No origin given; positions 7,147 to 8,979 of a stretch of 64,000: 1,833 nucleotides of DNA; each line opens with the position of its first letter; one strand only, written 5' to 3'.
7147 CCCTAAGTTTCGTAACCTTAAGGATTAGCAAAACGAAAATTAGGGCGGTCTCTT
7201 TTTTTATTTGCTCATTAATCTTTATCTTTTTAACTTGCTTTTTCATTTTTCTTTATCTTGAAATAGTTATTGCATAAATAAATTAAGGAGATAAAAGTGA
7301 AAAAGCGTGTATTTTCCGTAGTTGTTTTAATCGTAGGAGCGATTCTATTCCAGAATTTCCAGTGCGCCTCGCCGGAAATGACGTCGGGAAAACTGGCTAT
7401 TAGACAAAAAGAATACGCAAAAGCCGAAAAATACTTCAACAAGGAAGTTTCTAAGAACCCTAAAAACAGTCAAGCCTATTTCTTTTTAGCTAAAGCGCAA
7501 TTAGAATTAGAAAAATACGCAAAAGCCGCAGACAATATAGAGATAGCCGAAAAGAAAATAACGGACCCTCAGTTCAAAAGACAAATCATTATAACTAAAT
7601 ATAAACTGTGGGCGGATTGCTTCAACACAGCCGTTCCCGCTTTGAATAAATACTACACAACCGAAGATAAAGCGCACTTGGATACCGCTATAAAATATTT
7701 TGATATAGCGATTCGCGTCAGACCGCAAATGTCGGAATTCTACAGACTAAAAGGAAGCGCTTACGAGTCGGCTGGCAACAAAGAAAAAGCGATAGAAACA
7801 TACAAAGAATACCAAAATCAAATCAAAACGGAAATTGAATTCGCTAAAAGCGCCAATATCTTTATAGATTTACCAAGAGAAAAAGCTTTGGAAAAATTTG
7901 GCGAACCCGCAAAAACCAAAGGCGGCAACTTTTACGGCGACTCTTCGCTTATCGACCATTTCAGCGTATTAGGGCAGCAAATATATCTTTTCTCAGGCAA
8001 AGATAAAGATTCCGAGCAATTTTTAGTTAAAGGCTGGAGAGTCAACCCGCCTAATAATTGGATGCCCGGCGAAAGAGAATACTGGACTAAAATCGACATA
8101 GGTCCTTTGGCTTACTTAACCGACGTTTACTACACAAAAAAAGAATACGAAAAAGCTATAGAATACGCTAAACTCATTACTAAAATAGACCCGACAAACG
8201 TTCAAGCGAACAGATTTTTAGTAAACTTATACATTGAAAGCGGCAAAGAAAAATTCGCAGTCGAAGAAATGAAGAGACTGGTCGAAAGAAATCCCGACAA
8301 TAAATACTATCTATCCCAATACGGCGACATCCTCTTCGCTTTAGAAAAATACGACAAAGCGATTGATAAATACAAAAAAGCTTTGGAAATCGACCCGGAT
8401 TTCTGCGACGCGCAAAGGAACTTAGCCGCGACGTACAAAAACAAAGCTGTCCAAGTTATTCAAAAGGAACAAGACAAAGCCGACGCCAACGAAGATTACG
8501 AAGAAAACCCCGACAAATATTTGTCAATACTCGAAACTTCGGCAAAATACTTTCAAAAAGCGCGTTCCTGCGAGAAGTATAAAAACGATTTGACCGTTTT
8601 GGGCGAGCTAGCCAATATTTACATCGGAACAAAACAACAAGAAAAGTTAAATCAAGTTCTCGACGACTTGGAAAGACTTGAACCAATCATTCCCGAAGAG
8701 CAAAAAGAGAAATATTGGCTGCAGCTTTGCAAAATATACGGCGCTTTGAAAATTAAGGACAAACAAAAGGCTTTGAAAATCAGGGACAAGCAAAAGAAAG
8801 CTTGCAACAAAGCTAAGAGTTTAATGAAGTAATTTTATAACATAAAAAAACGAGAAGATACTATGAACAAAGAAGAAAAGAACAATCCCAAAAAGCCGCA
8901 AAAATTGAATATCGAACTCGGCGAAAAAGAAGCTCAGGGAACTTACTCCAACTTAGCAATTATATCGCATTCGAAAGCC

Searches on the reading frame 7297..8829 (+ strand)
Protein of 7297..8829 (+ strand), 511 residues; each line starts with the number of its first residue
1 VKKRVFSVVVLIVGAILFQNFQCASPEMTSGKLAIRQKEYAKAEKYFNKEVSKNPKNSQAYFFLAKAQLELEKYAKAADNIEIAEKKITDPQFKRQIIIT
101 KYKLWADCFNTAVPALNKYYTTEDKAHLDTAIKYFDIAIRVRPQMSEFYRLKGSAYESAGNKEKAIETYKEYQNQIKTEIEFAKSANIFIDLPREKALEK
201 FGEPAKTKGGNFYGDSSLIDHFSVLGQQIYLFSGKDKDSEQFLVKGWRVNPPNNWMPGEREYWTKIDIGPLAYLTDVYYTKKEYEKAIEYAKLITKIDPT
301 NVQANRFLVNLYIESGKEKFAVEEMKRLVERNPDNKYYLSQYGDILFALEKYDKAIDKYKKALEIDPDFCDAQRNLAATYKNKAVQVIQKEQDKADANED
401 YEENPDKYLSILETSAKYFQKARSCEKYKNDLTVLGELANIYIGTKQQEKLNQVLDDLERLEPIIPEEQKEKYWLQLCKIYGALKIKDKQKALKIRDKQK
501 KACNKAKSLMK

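Call 24: search_protein_families(library=pfam, proteins=[window:7297-8829:+], max_evalue=0.0001)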
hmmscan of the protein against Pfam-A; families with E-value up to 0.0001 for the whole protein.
window:7297-8829:+ (511 aa): 16 families
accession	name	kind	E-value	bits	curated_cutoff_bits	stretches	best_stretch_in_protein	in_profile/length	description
PF13432.12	TPR_16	-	1.7e-25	89.5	32.7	3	127-173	12-58/65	Tetratricopeptide repeat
PF14559.12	TPR_19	-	3e-21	76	25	1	282-338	5-61/68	Tetratricopeptide repeat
PF07719.23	TPR_2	-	1.5e-18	65.7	27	1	338-368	3-33/34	Tetratricopeptide repeat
PF13428.12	TPR_14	-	1.5e-17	62.7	23.5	0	32-67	9-44/44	Tetratricopeptide repeat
PF13431.12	TPR_17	-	2.8e-15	55.7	24.4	0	359-383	2-26/34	Tetratricopeptide repeat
PF00515.34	TPR_1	-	6.9e-15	54.6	27.8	1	343-369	8-34/34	Tetratricopeptide repeat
PF13181.12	TPR_8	-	9e-15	54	25.7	0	341-368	6-33/34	Tetratricopeptide repeat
PF13414.12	TPR_11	-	7.7e-13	48.3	26.8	1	343-382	1-40/42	TPR repeat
PF13424.12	TPR_12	-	2.5e-11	44.1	30.1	0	339-383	6-51/77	Tetratricopeptide repeat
PF12895.13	ANAPC3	-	2.2e-10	41.1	27.2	0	34-82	33-80/82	Anaphase-promoting complex, cyclosome, subunit 3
PF13371.12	TPR_9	-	4.5e-08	33.4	35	0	127-172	10-55/73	Tetratricopeptide repeat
PF23914.1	TPR_CcmH_CycH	-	4.6e-08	33.5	42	0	274-365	56-150/158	Cytochrome c-type biogenesis protein H TPR domain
PF13176.12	TPR_7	-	4.2e-07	30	27.9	0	348-368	11-31/36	Tetratricopeptide repeat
PF14853.12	Fis1_TPR_C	-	1.7e-06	28.5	25.3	0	278-305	11-38/53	Fis1 C-terminal tetratricopeptide repeat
PF24575.1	TPR_Slam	-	2.5e-05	25.1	35.2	0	29-80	52-103/104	Surface lipoprotein assembly modifier, N-terminal TPR repeats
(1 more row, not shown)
